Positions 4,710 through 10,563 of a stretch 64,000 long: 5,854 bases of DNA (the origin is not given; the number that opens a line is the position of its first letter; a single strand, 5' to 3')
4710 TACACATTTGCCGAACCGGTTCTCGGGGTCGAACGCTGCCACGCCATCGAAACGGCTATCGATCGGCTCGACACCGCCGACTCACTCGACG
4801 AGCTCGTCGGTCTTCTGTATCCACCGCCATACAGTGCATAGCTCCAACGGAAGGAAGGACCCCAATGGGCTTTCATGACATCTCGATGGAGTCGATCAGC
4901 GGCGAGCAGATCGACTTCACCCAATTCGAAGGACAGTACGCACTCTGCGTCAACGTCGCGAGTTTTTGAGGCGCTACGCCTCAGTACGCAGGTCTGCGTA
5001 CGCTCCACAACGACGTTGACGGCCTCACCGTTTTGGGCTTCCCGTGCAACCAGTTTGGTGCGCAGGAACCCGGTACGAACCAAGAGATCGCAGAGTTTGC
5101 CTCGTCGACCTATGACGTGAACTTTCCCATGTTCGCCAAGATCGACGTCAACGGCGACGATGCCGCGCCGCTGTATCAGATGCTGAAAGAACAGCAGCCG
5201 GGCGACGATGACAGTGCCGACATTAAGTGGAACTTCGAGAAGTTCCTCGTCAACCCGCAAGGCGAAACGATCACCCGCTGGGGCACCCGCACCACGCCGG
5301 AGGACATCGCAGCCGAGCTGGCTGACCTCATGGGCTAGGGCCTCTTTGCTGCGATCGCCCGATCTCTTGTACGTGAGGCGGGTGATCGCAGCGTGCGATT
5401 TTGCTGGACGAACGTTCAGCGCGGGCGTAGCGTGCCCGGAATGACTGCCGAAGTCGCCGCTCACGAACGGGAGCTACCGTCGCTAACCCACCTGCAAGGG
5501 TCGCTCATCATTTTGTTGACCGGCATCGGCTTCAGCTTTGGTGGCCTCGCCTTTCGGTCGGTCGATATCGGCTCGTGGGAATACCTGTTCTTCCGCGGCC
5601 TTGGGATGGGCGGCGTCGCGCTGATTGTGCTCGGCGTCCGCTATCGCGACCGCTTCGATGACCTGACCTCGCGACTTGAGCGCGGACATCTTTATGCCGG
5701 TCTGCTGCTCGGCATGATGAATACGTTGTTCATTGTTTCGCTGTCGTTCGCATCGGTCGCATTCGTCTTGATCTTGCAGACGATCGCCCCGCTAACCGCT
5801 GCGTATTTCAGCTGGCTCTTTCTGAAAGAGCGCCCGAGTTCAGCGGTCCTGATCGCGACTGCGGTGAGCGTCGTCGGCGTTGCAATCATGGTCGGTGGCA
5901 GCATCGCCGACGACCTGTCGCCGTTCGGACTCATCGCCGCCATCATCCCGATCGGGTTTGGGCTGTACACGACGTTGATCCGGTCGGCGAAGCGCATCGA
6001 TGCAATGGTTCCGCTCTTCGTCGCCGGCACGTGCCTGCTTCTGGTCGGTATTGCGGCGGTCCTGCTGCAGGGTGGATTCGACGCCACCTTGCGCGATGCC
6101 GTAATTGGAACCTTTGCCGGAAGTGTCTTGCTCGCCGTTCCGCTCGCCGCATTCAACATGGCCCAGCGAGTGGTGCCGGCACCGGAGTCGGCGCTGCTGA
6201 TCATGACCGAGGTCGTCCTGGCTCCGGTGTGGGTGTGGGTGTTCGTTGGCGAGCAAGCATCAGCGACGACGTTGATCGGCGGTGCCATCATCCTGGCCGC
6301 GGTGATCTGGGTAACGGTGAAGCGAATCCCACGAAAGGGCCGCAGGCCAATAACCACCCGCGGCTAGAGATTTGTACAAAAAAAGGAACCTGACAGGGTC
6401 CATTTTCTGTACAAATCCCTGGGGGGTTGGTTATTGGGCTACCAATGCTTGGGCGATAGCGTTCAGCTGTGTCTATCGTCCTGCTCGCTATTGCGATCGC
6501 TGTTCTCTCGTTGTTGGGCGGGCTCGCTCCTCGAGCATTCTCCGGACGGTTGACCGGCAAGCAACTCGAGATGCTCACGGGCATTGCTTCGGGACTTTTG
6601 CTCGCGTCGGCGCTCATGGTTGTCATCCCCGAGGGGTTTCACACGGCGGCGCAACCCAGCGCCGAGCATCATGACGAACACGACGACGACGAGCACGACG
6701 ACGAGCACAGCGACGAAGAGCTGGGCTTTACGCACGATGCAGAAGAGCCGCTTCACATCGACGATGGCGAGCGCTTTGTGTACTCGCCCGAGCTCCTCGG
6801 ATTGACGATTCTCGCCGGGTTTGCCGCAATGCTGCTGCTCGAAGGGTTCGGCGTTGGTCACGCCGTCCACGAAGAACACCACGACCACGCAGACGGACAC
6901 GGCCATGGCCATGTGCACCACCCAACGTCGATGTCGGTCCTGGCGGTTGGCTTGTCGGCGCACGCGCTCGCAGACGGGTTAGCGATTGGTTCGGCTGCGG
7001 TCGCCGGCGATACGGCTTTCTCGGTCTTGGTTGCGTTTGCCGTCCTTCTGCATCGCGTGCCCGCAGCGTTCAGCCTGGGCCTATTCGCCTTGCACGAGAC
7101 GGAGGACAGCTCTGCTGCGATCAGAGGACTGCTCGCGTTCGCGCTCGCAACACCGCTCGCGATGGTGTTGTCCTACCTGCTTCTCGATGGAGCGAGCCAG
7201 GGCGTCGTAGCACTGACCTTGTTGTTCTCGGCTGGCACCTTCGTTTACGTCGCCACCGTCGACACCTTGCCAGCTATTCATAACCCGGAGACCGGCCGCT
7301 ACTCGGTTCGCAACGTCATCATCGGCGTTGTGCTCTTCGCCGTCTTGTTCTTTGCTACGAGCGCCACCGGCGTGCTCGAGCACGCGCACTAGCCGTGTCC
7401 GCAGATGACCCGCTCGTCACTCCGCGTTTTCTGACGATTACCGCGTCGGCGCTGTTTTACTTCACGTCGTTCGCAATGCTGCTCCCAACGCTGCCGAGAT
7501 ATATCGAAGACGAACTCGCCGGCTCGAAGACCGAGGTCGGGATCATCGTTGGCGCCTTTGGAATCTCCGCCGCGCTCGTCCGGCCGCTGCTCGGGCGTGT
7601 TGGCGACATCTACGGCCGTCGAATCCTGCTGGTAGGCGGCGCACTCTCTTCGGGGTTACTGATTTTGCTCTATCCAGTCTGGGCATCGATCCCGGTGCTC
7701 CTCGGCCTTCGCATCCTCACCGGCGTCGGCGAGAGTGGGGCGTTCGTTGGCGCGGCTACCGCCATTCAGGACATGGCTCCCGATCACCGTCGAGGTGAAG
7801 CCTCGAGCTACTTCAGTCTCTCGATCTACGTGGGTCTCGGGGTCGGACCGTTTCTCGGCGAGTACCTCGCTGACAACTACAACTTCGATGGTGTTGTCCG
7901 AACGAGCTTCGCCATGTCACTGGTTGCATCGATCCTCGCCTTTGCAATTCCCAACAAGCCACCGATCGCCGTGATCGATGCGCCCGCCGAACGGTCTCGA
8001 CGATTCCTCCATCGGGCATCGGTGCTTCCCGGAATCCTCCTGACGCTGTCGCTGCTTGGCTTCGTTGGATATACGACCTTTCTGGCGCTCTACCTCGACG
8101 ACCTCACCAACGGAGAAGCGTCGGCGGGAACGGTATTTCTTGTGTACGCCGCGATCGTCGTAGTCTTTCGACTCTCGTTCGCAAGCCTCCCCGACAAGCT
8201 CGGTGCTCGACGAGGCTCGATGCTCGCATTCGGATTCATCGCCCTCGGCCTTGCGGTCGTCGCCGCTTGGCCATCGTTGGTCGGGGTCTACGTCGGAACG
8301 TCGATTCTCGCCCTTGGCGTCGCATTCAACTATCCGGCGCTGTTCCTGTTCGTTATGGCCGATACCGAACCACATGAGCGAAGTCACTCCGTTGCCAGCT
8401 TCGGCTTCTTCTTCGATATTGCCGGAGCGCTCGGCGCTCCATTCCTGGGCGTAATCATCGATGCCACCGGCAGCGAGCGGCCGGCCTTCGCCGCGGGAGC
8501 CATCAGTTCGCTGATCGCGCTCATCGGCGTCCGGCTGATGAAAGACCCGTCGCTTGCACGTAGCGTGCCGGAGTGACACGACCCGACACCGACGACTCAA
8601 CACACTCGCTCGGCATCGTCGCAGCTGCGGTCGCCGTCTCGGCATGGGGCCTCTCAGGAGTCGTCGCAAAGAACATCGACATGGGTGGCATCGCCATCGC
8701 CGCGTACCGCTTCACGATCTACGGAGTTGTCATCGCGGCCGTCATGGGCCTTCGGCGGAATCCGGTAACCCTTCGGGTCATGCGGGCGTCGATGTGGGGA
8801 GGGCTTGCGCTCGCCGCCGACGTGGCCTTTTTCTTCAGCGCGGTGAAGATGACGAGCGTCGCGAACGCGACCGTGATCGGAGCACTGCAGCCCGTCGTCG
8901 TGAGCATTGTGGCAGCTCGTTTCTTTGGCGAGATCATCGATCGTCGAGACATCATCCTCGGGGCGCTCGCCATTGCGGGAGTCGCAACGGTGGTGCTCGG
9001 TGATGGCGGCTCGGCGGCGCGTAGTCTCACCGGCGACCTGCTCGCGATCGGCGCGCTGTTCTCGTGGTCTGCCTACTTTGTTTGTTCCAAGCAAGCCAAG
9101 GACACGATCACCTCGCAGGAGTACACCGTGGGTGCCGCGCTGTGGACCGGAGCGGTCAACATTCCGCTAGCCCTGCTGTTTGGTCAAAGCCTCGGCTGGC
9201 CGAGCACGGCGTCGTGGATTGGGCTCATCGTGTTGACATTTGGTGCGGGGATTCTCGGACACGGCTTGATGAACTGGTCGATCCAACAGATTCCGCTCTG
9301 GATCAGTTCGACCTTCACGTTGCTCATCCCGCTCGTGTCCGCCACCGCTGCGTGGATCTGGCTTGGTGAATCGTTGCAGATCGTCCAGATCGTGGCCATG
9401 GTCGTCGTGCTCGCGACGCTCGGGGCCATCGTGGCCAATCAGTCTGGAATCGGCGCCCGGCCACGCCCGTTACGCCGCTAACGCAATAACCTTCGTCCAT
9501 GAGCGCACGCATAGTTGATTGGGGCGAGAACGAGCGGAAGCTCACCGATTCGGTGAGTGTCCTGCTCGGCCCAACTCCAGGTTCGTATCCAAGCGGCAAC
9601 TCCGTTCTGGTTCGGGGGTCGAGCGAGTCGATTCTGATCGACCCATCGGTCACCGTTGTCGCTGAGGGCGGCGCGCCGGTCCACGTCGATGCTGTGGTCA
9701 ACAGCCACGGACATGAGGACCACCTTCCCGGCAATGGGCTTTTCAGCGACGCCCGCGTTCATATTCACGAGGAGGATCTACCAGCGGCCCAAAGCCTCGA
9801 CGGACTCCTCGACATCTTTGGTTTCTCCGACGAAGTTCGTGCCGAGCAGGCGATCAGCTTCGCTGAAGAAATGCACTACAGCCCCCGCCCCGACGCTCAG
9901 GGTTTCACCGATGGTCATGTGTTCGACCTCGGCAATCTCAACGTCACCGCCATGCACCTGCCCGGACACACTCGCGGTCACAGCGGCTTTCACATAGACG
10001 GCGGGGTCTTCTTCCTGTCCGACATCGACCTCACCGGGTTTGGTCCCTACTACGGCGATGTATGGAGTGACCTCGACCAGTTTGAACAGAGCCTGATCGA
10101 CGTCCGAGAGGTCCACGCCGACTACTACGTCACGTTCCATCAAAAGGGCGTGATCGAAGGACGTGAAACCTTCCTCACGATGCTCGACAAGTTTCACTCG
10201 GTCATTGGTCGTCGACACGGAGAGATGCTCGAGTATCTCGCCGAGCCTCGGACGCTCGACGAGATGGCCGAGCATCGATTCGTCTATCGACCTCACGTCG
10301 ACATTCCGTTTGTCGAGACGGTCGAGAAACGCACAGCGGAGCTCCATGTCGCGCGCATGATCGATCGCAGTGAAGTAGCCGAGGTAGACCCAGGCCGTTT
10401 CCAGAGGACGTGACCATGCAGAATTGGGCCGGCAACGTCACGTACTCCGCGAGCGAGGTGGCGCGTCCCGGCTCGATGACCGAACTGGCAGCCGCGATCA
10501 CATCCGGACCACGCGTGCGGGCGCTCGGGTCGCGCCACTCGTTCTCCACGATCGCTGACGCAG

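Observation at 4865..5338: Hidden selenoprotein 1: glutathione peroxidase with catalytic UGA and an fdhF-like SECIS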

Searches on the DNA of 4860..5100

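Call 42: search_rna_families(source=window, start=4860, end=5100, threshold=evalue, max_evalue=10, show_alignments=3)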
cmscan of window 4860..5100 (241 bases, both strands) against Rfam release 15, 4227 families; matches with E-value up to 10: 0.
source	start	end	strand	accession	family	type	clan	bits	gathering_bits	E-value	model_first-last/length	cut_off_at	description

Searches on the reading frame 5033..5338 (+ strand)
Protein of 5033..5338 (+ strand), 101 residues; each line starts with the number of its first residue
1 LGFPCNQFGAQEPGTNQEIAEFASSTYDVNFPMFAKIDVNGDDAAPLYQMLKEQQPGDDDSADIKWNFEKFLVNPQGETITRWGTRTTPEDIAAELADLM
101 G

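Call 43: find_encoding_contigs(protein=window:5033-5338:+, flank=3000, max_places=4)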
Protein window:5033-5338:+ (101 aa): 7 contigs read that carry it; 4 places shown.
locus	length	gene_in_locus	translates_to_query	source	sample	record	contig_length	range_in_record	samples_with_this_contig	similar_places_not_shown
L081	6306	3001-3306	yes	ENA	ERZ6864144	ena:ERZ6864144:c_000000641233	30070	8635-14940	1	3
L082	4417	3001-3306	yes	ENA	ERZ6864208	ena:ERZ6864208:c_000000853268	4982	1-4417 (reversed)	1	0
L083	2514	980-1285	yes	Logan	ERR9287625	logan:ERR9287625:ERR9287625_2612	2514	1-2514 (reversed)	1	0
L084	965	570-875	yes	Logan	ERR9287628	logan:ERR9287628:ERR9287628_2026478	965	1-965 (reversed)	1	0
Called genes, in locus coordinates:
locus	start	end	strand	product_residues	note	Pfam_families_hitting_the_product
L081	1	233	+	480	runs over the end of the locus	PF06253:MTTB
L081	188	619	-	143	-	PF04892:VanZ-LLP1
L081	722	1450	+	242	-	PF01738:DLH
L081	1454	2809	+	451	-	PF03972:MmgE_PrpD_N, PF19305:MmgE_PrpD_C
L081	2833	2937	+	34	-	-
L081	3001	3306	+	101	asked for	PF00255:GSHPx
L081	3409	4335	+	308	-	PF00892:EamA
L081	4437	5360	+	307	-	PF02535:Zip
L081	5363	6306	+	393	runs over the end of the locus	PF01306:LacY_symp (faint), PF05977:MFS_3 (weak), PF12832:MFS_1_like (faint), PF00083:Sugar_tr, PF07690:MFS_1, PF06779:MFS_4, PF07690:MFS_1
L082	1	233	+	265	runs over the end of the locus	?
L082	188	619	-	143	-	PF04892:VanZ-LLP1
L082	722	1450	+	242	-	PF01738:DLH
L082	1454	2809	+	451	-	PF03972:MmgE_PrpD_N, PF19305:MmgE_PrpD_C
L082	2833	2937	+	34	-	-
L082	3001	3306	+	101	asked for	PF00255:GSHPx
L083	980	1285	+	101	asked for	PF00255:GSHPx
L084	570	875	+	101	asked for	PF00255:GSHPx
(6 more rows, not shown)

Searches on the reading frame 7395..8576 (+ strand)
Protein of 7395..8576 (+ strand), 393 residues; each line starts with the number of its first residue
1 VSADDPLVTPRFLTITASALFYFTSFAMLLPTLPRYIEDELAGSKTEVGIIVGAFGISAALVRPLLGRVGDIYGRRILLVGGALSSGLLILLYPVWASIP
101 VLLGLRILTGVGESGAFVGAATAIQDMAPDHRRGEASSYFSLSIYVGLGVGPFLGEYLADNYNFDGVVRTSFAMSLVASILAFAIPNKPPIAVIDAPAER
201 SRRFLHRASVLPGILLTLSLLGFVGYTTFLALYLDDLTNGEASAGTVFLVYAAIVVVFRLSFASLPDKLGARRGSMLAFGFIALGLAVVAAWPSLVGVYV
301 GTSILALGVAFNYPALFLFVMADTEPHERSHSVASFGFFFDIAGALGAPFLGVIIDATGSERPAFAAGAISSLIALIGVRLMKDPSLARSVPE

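Call 23: search_protein_families(library=pfam, proteins=[window:7395-8576:+])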
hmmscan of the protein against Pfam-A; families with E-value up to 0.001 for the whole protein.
window:7395-8576:+ (393 aa): 6 families
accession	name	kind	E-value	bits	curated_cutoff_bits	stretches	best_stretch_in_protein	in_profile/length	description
PF07690.21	MFS_1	-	2.1e-57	195.1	33.4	2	17-348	3-347/347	Major Facilitator Superfamily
PF00083.30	Sugar_tr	-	8e-12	45.2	22.3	1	44-207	44-213/452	Sugar (and other) transporter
PF06779.20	MFS_4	-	6.6e-09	36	26.3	1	76-377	60-361/364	Uncharacterised MFS-type transporter YbfB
PF05977.19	MFS_3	-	4.3e-07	29.2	27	1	18-184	227-392/524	Transmembrane secretion effector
PF01306.25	LacY_symp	-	1.3e-05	24.7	24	1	12-119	9-115/413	LacY proton/sugar symporter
PF12832.13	MFS_1_like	-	1.8e-05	24.4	25.2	0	20-360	9-367/373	MFS_1 like family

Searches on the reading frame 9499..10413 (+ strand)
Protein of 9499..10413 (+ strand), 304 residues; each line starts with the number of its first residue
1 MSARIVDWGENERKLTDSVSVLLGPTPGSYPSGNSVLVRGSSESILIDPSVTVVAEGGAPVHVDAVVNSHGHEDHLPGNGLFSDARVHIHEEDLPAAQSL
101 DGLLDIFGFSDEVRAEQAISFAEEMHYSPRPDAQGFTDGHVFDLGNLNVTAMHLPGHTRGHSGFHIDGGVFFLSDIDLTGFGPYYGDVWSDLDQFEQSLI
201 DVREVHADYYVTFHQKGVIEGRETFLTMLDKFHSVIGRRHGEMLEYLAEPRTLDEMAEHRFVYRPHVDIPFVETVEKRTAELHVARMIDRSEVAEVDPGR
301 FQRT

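Call 23: search_protein_families(library=pfam, proteins=[window:9499-10413:+])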
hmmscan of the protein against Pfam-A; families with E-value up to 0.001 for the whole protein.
window:9499-10413:+ (304 aa): 3 families
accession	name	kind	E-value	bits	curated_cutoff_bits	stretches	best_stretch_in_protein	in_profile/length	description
PF00753.33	Lactamase_B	-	4.2e-10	40.3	22.7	1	32-172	5-146/196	Metallo-beta-lactamase superfamily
PF12706.13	Lactamase_B_2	-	3.4e-05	24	27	1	45-210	3-172/200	Beta-lactamase superfamily domain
PF13483.12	Lactamase_B_3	-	0.00018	21.9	24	1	32-112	6-58/160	Beta-lactamase superfamily domain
